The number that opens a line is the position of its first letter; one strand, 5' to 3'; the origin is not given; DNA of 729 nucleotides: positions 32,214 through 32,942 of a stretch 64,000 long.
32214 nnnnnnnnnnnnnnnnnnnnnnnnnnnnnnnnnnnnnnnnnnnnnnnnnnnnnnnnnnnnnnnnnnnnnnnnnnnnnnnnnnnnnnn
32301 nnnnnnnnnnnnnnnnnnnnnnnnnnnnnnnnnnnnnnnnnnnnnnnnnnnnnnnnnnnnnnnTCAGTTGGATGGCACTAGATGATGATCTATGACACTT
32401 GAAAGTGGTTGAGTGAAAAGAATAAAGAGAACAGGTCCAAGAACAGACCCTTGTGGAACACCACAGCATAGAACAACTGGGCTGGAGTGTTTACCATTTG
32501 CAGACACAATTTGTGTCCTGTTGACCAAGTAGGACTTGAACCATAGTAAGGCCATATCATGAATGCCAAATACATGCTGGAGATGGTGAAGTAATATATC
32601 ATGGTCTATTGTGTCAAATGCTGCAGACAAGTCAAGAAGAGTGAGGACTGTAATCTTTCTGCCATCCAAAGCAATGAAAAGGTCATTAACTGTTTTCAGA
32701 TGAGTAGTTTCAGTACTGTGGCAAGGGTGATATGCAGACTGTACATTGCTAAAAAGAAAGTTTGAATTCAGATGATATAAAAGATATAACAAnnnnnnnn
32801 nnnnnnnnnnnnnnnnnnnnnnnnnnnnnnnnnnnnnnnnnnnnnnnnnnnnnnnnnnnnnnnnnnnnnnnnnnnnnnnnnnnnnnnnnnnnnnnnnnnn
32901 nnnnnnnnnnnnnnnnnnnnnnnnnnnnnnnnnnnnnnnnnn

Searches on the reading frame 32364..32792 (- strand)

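Call 93: search_protein_families(library=pfam, proteins=[window:32364-32792:-], max_evalue=0.01)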
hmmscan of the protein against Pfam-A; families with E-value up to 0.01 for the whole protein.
window:32364-32792:- (142 aa): 1 family
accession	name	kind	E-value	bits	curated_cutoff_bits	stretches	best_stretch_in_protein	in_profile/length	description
PF00078.32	RVT_1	-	1.3e-15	58.1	29.6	1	11-136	34-143/205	Reverse transcriptase (RNA-dependent DNA polymerase)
